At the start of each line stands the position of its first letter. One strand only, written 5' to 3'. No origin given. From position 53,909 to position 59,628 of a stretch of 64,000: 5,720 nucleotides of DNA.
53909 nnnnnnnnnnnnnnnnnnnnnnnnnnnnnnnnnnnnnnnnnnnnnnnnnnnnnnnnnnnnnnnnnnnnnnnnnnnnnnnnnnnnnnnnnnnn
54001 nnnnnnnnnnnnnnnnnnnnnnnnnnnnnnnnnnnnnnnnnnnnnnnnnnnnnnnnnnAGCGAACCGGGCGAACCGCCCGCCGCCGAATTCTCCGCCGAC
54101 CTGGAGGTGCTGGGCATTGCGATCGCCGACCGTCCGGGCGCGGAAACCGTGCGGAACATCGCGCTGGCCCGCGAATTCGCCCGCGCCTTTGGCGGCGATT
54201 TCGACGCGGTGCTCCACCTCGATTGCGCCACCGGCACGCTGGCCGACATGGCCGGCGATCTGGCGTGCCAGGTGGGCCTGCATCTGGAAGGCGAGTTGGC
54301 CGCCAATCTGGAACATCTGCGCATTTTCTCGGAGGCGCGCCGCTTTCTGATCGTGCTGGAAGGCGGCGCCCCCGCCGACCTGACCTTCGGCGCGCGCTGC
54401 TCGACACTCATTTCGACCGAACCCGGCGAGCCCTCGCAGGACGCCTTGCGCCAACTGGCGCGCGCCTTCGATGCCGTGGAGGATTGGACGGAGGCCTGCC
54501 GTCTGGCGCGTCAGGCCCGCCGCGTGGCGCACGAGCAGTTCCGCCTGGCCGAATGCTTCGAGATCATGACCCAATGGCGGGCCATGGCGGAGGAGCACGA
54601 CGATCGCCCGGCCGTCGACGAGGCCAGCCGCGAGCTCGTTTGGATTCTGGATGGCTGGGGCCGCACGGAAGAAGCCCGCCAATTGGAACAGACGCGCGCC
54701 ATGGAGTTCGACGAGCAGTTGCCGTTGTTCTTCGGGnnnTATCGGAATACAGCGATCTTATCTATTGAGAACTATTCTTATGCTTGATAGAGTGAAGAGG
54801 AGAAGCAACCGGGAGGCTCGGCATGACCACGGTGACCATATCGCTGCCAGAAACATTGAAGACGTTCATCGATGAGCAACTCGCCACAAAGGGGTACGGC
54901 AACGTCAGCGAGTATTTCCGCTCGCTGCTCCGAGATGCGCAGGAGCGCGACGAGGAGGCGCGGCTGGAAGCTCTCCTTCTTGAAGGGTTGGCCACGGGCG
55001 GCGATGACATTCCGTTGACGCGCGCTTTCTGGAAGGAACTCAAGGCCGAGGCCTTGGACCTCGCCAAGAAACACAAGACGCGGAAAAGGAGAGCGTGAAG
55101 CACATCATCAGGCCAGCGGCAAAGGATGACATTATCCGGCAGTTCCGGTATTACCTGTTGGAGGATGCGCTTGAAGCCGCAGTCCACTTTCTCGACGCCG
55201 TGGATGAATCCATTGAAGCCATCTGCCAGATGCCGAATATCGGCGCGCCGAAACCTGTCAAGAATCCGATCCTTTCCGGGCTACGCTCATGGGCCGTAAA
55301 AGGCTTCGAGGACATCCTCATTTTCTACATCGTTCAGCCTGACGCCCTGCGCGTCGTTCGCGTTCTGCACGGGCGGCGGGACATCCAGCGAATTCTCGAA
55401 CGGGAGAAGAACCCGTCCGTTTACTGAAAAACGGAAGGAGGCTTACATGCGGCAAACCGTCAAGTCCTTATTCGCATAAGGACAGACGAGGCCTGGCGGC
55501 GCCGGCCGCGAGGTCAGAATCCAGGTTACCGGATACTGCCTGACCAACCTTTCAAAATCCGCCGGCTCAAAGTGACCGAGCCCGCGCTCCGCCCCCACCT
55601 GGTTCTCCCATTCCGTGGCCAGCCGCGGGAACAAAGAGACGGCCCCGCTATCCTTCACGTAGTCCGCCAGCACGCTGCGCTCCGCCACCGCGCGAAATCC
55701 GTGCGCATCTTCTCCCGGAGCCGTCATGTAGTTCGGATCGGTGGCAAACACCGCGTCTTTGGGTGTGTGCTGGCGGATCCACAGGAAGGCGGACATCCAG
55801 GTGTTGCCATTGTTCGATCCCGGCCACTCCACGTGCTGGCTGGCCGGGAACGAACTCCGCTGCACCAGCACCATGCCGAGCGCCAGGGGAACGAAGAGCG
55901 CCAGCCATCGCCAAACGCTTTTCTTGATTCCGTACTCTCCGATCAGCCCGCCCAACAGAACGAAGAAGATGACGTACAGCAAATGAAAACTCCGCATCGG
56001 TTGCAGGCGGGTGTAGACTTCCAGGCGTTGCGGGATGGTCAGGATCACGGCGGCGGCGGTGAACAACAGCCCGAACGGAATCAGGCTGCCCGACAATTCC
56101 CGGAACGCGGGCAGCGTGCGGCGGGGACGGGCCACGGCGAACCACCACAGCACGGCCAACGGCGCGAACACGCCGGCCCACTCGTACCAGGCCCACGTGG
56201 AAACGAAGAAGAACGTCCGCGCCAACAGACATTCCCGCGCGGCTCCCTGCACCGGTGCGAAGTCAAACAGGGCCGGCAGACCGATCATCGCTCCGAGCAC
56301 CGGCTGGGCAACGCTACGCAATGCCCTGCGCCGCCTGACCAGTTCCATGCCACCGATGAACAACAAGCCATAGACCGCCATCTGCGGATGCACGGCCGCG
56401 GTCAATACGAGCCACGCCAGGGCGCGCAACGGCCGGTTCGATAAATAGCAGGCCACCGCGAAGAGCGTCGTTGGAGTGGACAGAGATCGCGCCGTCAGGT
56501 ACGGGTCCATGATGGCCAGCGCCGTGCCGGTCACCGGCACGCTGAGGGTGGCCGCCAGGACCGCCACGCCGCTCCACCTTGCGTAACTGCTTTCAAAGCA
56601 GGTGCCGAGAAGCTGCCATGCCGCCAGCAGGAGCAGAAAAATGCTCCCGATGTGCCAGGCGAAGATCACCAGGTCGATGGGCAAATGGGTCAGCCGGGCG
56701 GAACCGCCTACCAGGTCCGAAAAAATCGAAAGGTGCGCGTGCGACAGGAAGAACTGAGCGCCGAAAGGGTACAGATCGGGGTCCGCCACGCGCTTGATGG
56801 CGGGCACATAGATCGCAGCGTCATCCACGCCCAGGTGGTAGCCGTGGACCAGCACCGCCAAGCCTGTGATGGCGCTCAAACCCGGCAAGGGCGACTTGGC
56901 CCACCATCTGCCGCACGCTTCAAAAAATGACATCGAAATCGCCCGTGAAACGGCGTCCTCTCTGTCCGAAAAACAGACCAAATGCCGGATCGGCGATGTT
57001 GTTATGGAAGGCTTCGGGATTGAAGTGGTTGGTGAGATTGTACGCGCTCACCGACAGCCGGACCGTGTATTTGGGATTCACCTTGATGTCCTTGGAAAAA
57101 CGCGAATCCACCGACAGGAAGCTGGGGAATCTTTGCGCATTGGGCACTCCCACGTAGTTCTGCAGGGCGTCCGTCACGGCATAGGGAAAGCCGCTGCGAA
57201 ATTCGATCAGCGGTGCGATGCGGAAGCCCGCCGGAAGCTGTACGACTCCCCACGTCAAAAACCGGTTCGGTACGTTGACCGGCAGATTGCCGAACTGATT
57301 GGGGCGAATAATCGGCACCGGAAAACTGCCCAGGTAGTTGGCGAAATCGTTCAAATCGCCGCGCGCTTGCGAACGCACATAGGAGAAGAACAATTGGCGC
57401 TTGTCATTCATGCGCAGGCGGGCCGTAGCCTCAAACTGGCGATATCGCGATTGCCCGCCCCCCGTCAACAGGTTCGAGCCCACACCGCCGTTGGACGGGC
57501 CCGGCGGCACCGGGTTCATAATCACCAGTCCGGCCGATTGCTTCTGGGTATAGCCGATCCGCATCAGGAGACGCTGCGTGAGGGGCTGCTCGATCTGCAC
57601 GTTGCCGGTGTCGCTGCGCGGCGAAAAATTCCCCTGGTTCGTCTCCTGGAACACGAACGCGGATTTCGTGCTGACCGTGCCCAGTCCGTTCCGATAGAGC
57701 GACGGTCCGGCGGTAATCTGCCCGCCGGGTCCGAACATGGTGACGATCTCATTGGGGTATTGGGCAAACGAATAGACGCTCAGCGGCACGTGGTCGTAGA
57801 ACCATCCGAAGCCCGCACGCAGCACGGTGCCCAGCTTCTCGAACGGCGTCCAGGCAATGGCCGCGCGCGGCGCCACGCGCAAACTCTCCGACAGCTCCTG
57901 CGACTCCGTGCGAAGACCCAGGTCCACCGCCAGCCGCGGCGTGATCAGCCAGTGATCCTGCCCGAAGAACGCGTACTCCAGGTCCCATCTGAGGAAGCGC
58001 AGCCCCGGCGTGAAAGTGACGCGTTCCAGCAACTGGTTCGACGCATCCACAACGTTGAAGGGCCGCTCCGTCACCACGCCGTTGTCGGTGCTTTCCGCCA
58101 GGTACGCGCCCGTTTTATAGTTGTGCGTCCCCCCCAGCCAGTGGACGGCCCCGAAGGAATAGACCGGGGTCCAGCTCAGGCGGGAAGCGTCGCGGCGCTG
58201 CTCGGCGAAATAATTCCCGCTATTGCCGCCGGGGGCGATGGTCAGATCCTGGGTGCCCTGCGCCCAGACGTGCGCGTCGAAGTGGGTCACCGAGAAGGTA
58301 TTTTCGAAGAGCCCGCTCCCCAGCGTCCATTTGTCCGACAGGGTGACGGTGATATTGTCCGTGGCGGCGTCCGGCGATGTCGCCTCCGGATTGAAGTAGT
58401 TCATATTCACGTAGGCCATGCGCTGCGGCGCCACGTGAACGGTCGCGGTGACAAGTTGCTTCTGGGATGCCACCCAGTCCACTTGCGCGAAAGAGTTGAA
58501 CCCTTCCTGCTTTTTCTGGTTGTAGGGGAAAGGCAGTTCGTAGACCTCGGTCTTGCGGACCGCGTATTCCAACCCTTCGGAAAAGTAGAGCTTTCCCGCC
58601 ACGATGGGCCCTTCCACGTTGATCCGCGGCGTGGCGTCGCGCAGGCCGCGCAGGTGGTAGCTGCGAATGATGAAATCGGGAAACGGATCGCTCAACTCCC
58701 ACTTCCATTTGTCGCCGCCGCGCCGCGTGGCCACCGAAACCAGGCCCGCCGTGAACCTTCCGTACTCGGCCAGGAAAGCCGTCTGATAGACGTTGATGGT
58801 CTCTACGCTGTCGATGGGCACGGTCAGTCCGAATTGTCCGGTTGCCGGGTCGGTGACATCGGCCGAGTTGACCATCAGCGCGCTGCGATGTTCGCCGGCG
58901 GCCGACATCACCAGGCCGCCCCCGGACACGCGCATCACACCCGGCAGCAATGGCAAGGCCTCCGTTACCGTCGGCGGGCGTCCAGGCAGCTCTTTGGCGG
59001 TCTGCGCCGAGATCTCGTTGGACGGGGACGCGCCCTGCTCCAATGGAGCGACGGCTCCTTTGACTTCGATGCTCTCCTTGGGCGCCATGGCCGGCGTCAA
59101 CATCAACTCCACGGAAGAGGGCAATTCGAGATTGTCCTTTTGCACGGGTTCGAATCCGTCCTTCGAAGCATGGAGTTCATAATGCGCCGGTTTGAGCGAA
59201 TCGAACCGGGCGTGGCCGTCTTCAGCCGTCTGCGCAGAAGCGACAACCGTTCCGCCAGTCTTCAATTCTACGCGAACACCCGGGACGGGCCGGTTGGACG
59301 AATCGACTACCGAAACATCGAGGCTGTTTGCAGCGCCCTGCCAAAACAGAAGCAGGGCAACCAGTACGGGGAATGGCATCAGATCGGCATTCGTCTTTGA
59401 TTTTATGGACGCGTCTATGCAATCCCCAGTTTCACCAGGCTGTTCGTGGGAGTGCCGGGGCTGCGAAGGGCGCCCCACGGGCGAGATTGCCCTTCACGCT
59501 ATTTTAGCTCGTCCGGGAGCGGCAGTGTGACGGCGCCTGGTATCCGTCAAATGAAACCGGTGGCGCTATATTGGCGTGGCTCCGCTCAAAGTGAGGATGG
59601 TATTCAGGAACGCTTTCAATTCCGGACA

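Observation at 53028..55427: O-methyltransferase / TIR-pseudoSTAND / ParDE cluster: a compact TIR protein whose NTPase motifs are degenerate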

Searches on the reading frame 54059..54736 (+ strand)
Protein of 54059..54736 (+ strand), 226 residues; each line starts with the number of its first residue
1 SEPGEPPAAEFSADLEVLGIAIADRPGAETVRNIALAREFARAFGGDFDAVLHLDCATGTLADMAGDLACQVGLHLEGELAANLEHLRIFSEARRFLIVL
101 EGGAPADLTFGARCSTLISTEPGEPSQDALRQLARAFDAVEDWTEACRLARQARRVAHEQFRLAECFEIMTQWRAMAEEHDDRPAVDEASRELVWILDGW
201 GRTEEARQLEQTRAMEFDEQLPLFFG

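Call 47: predict_structure(alignment_id=A5)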
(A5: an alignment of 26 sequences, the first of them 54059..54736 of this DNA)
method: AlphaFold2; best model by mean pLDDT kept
length: 226 residues; sequences in the alignment: 26
mean_pLDDT: 92.2   pTM: 0.85
mean pLDDT of the five models: 92.2, 92.0, 91.1, 90.9, 90.2
residues with pLDDT >= 90: 183; 70-90: 30; 50-70: 10; < 50: 3
segments of 3 or more residues with pLDDT < 50: none
pLDDT, mean of each block of 10 residues (from residue 1): 68 88 89 95 94 95 96 93 97 97 93 96 94 97 98 97 97 98 97 97 95 78 56
secondary structure, 60 per line:
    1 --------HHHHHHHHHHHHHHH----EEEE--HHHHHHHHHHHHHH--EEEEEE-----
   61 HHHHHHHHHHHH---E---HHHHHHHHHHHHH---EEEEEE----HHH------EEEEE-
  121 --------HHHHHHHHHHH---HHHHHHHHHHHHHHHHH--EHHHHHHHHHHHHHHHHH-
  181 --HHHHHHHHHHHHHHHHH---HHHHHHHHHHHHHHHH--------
elements in order: H9-23 E28-31 H34-47 E50-55 H61-72 H80-92 E96-101 E115-119 H129-139 H143-159 H163-179 H183-199 H203-218

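Call 50: fold_search(model_id=the predicted structure, library=pdb)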
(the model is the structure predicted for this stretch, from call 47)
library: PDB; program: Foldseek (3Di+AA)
matches with E <= 10: 761; with E <= 0.001: 2
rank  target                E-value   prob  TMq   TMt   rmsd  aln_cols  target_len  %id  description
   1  6j6i_C                3.8e-04  1.00  0.42  0.13  15.1       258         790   13  Reconstitution and structure of a plant NLR resistosome conferring immunity (released 2019-03-20)
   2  6j5t_C                8.6e-04  1.00  0.42  0.13  17.4       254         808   11  Reconstitution and structure of a plant NLR resistosome conferring immunity (released 2019-03-20)
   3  7thv_B                6.3e-02  0.28  0.26  0.20  16.1       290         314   14  Structure of the yeast clamp loader (Replication Factor C RFC) bound to the sliding clamp (Proliferating Cell Nuclear  (released 2022-02-16)
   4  5v8f_A                6.7e-02  0.96  0.37  0.21   4.6       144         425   15  Structural basis of MCM2-7 replicative helicase loading by ORC-Cdc6 and Cdt1 (released 2017-05-10)
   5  3s7b                  6.7e-02  0.80  0.30  0.17  13.3       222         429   10  Structural Basis of Substrate Methylation and Inhibition of SMYD2 (released 2011-08-10)
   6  5che_E                8.0e-02  1.00  0.34  0.60   3.2        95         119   17  Crystal structure of Arabidopsis glutamyl-tRNA reductase in complex with its regulatory proteins (released 2016-02-03)
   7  9k7u_A                1.1e-01  1.00  0.36  0.57   2.6        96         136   19  Crystal structure of designed zinc-induced heterodimer Heter-Zn2-HEHE-22 (released 2025-10-29)
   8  5che_F                1.1e-01  1.00  0.35  0.61   3.1        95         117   17  Crystal structure of Arabidopsis glutamyl-tRNA reductase in complex with its regulatory proteins (released 2016-02-03)
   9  9qqr_E                1.5e-01  0.20  0.26  0.12  22.2       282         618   12  S.aureus ClpC decameric resting state (released 2025-07-30)
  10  4wnd_A                2.0e-01  1.00  0.35  0.24   2.5        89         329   15  Crystal structure of the TPR domain of LGN in complex with Frmpd4/Preso1 at 1.5 Angstrom resolution (released 2015-09-16)
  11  4yvo                  2.0e-01  0.99  0.35  0.61   3.3        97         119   16  Crystal Structure of the TPR Domain of Arabidopsis FLU (FLU-TPR) (released 2015-06-10)
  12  5wcg                  2.0e-01  0.75  0.24  0.14   8.5       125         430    8  SET and MYND Domain Containing protein 2 (released 2017-08-02)
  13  3tg4                  2.2e-01  0.63  0.32  0.18  12.9       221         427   10  Structure of SMYD2 in complex with SAM (released 2011-08-31)
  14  4i81_C                2.2e-01  0.11  0.22  0.19  19.3       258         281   11  Crystal Structure of ATPgS bound ClpX Hexamer (released 2013-05-15)
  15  4wnf_A                2.3e-01  0.77  0.32  0.28  14.6       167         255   17  Crystal structure of the oxidized TPR domain of LGN in complex with Frmpd4/Preso1 at 2.9 Angstrom resolution (released 2015-09-16)
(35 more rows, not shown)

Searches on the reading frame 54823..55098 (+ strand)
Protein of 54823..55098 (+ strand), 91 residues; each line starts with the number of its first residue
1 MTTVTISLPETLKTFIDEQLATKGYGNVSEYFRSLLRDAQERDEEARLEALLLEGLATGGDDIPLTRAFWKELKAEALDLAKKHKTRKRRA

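Call 3: search_protein_families(library=pfam, proteins=[window:54823-55098:+], max_evalue=1)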
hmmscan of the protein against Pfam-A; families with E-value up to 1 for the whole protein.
window:54823-55098:+ (91 aa): 1 family
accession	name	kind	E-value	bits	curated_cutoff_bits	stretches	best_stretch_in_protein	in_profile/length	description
PF03693.20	ParD_antitoxin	-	2.3e-05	25.2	21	1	5-62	6-64/81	Bacterial antitoxin of ParD toxin-antitoxin type II system and RHH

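Call 4: search_protein_families(library=padloc, proteins=[window:54823-55098:+], max_evalue=1)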
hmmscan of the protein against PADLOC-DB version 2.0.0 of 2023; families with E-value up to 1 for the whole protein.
window:54823-55098:+ (91 aa): 0 families

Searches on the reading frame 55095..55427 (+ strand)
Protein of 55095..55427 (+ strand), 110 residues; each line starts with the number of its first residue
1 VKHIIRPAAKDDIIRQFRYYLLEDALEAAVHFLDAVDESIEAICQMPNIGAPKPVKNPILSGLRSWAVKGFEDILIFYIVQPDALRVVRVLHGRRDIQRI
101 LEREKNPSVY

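Call 3: search_protein_families(library=pfam, proteins=[window:55095-55427:+], max_evalue=1)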
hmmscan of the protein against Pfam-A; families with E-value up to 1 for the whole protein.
window:55095-55427:+ (110 aa): 1 family
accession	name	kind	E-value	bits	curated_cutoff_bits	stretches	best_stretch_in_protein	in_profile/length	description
PF05016.21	ParE_toxin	-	4.4e-14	53.2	23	1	5-96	3-88/89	ParE toxin of type II toxin-antitoxin system, parDE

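Call 4: search_protein_families(library=padloc, proteins=[window:55095-55427:+], max_evalue=1)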
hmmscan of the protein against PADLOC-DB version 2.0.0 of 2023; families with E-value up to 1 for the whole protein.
window:55095-55427:+ (110 aa): 0 families

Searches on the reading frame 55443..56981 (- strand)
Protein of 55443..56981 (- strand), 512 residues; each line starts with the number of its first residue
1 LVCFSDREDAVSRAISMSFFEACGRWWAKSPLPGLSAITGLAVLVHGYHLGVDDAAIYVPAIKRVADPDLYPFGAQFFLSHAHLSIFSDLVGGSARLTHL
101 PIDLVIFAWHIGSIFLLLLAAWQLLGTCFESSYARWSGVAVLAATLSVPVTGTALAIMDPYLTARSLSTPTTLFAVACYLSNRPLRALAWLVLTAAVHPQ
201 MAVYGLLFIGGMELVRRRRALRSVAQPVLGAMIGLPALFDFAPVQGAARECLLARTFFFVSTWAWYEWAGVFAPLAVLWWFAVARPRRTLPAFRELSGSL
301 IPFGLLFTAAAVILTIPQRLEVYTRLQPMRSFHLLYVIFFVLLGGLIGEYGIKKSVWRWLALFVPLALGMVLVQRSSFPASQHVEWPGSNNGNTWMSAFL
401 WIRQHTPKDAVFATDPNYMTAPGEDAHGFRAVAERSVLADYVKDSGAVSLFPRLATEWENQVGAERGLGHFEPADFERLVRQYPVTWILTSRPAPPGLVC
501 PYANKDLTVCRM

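Call 20: search_protein_families(library=ncbifam, proteins=[window:55443-56981:-], max_evalue=0.01)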
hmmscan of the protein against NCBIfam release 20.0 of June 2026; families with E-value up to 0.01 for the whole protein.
window:55443-56981:- (512 aa): 0 families

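Call 62: search_protein_families(library=pfam, proteins=[window:55443-56981:-], max_evalue=0.001)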
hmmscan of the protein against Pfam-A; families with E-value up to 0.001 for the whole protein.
window:55443-56981:- (512 aa): 1 family
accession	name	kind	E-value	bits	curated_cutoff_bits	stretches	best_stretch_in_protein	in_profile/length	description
PF20604.3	DUF6798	-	1.4e-07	31.6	26.9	1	394-441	2-41/61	Domain of unknown function (DUF6798)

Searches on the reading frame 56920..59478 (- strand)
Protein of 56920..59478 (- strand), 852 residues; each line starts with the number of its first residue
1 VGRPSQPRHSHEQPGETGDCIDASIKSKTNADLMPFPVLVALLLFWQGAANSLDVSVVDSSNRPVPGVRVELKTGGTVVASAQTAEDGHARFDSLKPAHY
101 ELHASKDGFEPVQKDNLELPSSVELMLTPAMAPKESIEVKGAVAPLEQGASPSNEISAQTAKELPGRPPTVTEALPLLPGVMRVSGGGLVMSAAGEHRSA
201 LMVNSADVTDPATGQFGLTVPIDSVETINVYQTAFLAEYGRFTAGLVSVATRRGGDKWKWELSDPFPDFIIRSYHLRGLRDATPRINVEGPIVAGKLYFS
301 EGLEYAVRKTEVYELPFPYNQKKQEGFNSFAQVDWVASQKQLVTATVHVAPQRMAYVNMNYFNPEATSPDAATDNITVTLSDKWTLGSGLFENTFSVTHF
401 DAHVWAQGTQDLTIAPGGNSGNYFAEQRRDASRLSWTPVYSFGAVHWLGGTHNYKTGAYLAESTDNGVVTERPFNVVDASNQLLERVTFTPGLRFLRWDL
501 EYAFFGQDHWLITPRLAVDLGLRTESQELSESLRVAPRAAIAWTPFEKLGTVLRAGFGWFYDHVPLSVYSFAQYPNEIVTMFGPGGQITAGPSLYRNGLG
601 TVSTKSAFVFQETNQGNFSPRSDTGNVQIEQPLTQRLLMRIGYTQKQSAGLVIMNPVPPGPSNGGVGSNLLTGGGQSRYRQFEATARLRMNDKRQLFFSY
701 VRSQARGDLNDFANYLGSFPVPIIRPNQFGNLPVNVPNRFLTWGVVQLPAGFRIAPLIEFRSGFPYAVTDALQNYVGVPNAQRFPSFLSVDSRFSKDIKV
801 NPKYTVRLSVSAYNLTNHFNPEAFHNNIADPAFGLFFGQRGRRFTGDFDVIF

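Call 62: search_protein_families(library=pfam, proteins=[window:56920-59478:-], max_evalue=0.001)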
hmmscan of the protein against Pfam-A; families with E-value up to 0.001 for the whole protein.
window:56920-59478:- (852 aa): 7 families
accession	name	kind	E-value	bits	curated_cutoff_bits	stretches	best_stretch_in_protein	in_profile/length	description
PF25183.1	OMP_b-brl_4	-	1.1e-19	70.9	30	1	534-771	437-718/838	Outer membrane beta barrel domain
PF13620.12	CarboxypepD_reg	-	7.8e-14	52.2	32.3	1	55-122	4-72/82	Carboxypeptidase regulatory-like domain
PF17210.9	SdrD_B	-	3.7e-05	24.3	29.7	1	58-106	17-66/112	SdrD B-like domain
PF02369.22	Big_1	-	0.00014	22.3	34.9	1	49-92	17-64/93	Bacterial Ig-like domain (group 1)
PF24025.1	Ig_DR_A0283-like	-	0.00025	21.7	27.1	1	50-103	7-61/102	DR_A0283-like, Ig-like domain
PF11974.14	bMG3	-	0.0003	21.1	34.9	1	45-97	8-61/103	Bacterial alpha-2-macroglobulin MG3 domain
PF17802.7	SpaA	-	0.00061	20.3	23.1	0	52-102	2-56/91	Prealbumin-like fold domain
